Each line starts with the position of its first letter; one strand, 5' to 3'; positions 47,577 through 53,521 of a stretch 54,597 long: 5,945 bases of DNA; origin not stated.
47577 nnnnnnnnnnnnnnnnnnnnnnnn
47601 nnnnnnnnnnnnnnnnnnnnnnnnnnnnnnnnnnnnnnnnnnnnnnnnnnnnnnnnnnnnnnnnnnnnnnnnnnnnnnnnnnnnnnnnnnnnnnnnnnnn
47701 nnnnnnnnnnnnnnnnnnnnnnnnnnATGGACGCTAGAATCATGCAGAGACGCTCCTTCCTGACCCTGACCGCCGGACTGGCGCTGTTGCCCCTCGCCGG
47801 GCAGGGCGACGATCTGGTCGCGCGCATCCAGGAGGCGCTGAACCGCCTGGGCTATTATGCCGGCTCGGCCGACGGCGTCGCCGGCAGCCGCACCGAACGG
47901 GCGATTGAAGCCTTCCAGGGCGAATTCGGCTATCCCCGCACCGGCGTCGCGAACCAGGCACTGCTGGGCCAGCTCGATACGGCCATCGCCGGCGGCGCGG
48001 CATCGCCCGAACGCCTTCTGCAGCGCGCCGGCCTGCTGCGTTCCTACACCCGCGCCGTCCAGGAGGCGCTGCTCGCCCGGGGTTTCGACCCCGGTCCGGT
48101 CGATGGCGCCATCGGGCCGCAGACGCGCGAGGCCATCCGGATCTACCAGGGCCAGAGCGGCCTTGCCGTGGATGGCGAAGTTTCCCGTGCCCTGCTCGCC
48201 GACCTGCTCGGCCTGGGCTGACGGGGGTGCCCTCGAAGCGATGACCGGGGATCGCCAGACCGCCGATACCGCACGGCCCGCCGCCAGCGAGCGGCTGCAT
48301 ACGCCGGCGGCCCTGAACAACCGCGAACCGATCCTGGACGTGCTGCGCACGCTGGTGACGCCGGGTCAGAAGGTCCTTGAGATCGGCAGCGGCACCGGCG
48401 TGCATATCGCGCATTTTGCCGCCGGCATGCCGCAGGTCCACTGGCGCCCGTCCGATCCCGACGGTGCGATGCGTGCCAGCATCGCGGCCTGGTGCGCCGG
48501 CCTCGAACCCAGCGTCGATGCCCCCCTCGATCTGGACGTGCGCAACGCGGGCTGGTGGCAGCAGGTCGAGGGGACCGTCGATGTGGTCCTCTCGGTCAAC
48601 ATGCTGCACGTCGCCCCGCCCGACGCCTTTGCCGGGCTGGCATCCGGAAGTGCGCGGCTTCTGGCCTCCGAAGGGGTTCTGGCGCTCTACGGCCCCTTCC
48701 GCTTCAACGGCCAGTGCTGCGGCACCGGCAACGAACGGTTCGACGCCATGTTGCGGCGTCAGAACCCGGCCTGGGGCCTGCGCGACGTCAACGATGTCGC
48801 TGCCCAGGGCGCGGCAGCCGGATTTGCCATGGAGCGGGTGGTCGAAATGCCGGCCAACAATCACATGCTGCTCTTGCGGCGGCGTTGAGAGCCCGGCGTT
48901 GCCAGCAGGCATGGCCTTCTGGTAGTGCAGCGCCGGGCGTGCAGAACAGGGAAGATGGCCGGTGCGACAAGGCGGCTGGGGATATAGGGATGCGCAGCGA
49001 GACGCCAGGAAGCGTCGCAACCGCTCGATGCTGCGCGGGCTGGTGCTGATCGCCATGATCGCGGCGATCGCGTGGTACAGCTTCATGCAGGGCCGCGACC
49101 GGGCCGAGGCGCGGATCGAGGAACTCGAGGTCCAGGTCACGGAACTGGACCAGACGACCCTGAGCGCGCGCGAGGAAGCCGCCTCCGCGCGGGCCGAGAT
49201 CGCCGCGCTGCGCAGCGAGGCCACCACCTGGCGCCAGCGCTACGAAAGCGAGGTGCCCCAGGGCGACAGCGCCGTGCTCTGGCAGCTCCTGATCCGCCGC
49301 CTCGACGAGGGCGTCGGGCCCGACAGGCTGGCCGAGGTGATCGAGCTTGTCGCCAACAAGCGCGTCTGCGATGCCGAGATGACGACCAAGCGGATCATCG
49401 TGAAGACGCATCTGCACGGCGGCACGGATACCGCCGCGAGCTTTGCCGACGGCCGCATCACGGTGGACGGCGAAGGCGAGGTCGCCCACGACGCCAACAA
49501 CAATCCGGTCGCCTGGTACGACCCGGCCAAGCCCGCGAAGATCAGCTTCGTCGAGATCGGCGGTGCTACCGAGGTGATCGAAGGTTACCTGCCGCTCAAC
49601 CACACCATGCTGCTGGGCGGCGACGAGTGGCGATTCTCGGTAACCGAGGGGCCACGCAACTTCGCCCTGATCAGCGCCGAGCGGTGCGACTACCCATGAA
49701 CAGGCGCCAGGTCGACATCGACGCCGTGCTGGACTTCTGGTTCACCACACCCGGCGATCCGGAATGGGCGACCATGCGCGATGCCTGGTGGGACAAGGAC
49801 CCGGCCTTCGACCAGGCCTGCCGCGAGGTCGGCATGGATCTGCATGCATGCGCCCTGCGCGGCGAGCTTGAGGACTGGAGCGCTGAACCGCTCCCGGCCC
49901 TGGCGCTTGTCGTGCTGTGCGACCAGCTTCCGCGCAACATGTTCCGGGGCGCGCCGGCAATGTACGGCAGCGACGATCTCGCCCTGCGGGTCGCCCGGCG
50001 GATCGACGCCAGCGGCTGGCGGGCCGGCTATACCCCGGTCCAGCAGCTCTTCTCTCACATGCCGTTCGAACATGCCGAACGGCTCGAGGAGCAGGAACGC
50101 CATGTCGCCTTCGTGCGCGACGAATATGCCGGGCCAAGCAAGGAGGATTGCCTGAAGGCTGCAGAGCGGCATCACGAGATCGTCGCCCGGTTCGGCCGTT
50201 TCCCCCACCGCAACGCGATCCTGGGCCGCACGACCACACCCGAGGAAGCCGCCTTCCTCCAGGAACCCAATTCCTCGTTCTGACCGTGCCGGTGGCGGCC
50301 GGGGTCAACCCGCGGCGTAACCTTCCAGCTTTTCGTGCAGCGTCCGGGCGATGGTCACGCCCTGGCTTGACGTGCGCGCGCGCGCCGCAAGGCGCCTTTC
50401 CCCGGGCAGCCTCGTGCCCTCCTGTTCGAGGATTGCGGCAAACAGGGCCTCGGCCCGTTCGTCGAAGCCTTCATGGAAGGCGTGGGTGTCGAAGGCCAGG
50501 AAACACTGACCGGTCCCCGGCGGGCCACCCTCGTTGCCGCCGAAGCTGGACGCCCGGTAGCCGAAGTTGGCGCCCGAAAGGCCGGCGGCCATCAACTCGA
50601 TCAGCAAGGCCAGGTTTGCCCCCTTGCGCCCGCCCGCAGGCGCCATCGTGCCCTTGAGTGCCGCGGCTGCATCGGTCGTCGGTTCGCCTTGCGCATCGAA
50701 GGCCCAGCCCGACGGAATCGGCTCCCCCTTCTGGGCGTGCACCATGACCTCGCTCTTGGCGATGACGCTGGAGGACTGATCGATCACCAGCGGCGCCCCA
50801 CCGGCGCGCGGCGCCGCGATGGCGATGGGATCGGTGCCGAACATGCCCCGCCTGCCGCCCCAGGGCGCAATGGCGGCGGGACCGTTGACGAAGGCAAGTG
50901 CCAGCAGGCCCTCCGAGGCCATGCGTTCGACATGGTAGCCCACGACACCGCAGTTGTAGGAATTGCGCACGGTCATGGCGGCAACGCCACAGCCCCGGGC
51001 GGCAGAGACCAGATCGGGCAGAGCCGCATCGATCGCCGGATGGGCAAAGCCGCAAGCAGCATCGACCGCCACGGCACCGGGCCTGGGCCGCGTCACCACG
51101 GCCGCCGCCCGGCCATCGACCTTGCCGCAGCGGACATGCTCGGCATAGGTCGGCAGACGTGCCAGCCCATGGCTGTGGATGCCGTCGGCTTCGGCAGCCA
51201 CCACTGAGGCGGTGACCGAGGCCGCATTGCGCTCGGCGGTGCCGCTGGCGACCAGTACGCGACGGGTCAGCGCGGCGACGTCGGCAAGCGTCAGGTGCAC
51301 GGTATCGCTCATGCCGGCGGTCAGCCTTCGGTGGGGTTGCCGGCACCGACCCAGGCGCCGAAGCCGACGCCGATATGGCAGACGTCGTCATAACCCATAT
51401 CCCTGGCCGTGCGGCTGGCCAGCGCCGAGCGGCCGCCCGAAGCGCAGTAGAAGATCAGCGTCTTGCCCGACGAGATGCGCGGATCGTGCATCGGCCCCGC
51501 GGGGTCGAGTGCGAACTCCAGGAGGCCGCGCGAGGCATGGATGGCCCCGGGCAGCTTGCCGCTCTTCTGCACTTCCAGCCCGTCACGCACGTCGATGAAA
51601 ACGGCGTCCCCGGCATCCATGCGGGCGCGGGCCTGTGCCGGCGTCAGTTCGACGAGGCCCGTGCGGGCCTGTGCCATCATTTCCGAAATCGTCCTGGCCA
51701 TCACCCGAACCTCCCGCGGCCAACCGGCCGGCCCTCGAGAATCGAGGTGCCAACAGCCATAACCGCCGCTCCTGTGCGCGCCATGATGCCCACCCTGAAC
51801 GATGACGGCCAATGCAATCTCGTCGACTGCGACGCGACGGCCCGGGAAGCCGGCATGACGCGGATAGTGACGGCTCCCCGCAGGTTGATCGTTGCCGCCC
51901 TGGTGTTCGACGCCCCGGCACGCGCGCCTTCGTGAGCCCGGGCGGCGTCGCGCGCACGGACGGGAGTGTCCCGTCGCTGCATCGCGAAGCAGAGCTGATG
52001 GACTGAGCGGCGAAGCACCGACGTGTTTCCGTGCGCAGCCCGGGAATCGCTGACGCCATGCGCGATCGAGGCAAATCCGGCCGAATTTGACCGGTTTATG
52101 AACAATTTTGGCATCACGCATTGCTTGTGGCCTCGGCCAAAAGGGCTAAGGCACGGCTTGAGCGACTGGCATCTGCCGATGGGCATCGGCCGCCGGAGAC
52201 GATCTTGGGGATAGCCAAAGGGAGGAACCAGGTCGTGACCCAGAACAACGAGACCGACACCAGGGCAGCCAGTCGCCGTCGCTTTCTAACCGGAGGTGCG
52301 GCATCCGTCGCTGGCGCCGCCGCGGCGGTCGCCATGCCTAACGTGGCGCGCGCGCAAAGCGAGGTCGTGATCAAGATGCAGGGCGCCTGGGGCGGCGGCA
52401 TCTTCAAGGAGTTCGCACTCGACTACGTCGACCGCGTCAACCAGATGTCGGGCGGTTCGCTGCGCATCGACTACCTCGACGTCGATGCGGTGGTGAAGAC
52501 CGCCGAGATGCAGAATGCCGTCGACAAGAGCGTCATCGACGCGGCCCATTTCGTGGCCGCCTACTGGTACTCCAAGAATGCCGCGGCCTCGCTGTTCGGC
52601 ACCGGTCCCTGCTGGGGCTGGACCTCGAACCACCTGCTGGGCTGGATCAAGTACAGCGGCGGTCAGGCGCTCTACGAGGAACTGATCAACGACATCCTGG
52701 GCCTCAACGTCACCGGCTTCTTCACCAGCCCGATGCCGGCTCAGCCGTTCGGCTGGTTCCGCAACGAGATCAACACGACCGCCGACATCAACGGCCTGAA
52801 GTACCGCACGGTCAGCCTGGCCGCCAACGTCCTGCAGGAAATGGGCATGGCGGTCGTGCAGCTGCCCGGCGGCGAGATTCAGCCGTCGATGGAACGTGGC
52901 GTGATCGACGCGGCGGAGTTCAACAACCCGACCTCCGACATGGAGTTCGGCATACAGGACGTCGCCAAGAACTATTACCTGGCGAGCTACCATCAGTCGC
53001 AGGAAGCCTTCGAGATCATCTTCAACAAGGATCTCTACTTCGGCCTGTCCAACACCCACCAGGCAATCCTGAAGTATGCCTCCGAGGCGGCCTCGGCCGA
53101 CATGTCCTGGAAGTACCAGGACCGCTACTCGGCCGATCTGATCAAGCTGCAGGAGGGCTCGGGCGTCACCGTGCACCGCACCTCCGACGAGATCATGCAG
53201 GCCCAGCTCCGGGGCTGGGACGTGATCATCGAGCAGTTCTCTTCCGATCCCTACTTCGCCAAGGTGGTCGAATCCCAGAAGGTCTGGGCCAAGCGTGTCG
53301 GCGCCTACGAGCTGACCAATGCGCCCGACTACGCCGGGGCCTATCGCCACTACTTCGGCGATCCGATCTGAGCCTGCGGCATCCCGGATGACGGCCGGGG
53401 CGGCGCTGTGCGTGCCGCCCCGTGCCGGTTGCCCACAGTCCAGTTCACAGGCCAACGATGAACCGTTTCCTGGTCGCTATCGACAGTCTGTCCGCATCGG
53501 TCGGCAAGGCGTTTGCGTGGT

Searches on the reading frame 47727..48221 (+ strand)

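Call 18: search_protein_families(library=pfam, proteins=[window:47727-48221:+], max_evalue=0.00001)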
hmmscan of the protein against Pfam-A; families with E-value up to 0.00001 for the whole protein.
window:47727-48221:+ (164 aa): 3 families
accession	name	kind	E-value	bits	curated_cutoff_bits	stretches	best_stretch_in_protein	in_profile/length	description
PF01471.23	PG_binding_1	-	1.2e-31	109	23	2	29-83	3-57/57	Putative peptidoglycan binding domain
PF08823.16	PG_binding_2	-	6e-12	46.1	21.1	1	28-65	15-52/74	Putative peptidoglycan binding domain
PF09374.15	PG_binding_3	-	4e-07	30.6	24.6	0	110-143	5-39/76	Predicted Peptidoglycan domain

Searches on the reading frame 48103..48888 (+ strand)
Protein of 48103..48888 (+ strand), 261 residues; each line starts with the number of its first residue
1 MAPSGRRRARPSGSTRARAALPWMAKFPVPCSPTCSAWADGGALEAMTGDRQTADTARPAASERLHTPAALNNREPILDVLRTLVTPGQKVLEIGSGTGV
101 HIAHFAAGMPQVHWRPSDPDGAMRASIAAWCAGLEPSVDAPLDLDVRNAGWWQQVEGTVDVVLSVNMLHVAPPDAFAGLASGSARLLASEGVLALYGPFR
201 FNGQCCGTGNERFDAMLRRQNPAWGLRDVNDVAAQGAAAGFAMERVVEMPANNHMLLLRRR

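Call 18: search_protein_families(library=pfam, proteins=[window:48103-48888:+], max_evalue=0.00001)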
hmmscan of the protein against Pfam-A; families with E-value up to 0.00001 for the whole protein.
window:48103-48888:+ (261 aa): 2 families
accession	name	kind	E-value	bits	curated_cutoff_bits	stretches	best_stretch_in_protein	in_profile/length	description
PF06080.18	DUF938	-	1.1e-57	195.5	27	1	67-259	4-201/202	Protein of unknown function (DUF938)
PF13649.12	Methyltransf_25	-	6.7e-07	30.3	27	1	91-191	1-97/97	Methyltransferase domain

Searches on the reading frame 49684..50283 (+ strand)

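Call 18: search_protein_families(library=pfam, proteins=[window:49684-50283:+], max_evalue=0.00001)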
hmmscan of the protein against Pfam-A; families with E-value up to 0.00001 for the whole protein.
window:49684-50283:+ (199 aa): 1 family
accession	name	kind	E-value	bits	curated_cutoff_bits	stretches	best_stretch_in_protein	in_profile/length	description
PF06041.17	DUF924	-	5.3e-55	186.8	27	1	15-195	1-179/180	Bacterial protein of unknown function (DUF924)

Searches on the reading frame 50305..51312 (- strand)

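Call 18: search_protein_families(library=pfam, proteins=[window:50305-51312:-], max_evalue=0.00001)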
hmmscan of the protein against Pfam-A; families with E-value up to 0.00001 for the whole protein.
window:50305-51312:- (335 aa): 1 family
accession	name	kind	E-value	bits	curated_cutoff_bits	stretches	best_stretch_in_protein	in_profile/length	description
PF02615.19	Ldh_2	-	6e-94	315.3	38.8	1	10-329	4-332/333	Malate/L-lactate dehydrogenase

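Call 75: search_protein_families(library=ncbifam, proteins=[window:50305-51312:-], max_evalue=1e-8)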
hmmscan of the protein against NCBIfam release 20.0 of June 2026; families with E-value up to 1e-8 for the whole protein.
window:50305-51312:- (335 aa): 5 families
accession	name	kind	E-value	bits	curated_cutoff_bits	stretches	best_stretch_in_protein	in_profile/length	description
NF040650.1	sulfolac_dhydr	equivalog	6e-49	167.1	500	1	13-330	9-327/339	L-sulfolactate dehydrogenase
TIGR03175.1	AllD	equivalog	8e-43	146.9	496.2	1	10-281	6-275/349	ureidoglycolate dehydrogenase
NF011599.0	PRK15025.1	equivalog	1.7e-42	145.9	356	1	12-325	8-327/349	ureidoglycolate dehydrogenase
NF007504.0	PRK10098.1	equivalog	1.6e-41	142.2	336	1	8-254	8-259/360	malate/lactate/ureidoglycolate dehydrogenase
NF009750.0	PRK13260.1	equivalog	6.1e-28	97.9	316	1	10-329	6-329/332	3-dehydro-L-gulonate 2-dehydrogenase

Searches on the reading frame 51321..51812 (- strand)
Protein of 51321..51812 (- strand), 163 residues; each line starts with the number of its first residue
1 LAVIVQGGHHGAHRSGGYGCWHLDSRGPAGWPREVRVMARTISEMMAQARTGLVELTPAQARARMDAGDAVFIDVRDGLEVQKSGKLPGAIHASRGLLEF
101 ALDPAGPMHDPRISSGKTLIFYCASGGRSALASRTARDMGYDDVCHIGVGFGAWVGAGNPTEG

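Call 18: search_protein_families(library=pfam, proteins=[window:51321-51812:-], max_evalue=0.00001)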
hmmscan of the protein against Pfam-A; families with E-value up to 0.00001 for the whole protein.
window:51321-51812:- (163 aa): 1 family
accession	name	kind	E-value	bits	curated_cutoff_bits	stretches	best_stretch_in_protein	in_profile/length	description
PF00581.25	Rhodanese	-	6.4e-15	55.9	22.2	1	57-156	1-101/102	Rhodanese-like domain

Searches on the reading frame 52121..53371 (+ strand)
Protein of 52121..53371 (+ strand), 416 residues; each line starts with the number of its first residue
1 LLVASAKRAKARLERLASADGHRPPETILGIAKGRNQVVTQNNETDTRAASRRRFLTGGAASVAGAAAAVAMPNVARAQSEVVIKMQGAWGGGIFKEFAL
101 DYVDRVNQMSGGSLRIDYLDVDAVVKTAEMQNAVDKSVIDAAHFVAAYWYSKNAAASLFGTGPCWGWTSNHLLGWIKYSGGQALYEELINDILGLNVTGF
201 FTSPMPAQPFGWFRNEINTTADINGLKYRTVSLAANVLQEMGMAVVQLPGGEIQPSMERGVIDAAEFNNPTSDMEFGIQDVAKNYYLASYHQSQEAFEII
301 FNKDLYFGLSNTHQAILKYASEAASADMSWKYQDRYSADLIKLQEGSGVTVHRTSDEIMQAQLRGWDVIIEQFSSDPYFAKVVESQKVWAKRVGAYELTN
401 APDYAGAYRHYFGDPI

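Call 18: search_protein_families(library=pfam, proteins=[window:52121-53371:+], max_evalue=0.00001)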
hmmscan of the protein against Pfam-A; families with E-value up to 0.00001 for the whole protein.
window:52121-53371:+ (416 aa): 1 family
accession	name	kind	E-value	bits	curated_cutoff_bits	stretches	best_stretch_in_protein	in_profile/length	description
PF03480.18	DctP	-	1e-24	87.8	23.4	1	99-361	15-270/286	Bacterial extracellular solute-binding protein, family 7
